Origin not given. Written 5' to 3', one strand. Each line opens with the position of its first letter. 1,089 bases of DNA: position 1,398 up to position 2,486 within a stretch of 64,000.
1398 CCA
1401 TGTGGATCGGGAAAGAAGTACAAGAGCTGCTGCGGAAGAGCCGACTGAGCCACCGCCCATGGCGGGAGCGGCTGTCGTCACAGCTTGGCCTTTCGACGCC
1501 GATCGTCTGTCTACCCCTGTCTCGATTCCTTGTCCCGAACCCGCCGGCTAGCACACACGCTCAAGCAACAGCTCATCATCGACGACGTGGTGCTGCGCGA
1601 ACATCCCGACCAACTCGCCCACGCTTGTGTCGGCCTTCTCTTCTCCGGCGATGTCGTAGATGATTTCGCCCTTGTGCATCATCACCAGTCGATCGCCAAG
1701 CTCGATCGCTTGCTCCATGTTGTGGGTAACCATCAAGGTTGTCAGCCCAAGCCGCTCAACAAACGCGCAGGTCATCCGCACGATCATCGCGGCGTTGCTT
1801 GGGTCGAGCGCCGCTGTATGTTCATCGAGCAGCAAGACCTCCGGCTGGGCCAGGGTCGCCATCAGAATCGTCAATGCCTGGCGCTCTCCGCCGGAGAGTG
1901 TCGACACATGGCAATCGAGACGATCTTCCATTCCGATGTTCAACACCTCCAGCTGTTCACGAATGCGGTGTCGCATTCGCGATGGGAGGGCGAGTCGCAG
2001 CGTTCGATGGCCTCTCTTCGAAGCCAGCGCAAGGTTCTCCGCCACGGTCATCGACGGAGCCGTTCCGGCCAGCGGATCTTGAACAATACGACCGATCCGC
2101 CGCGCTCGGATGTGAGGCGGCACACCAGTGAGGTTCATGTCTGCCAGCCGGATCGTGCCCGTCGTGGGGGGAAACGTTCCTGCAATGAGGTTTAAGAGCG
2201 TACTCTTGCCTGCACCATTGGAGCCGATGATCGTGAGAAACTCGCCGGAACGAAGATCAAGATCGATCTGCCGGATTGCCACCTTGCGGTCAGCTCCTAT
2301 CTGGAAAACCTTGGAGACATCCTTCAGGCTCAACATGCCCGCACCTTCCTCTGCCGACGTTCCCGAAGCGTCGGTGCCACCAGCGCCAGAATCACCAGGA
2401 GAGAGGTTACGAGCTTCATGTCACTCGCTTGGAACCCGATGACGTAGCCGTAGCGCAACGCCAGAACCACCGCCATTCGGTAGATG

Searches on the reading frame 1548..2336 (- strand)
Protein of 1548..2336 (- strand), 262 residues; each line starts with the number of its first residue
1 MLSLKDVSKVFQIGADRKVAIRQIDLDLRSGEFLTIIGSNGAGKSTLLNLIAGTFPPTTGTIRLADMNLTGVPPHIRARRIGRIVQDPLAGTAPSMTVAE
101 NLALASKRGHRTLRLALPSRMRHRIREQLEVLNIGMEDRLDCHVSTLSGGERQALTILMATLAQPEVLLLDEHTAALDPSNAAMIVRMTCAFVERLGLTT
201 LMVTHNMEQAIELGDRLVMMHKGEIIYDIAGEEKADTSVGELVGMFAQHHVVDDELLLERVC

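Call 4: search_protein_families(library=pfam, proteins=[window:1548-2336:-])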
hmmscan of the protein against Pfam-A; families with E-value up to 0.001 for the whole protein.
window:1548-2336:- (262 aa): 5 families
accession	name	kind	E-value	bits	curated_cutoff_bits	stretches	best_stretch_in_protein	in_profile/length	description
PF00005.33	ABC_tran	-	3.5e-29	102.6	25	1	22-175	2-137/137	ABC transporter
PF02463.25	SMC_N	-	1.1e-07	31.9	40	0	123-220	121-211/220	RecF/RecN/SMC N terminal domain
PF13304.12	AAA_21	-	1.9e-06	28.6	27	0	35-52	3-20/304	AAA domain, putative AbiEii toxin, Type IV TA system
PF09818.15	ABC_ATPase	-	2.9e-05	23.7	23.2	0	142-222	153-248/283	P-loop domain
PF03193.22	RsgA_GTPase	-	9.1e-05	22.8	30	1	9-63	85-138/174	RsgA GTPase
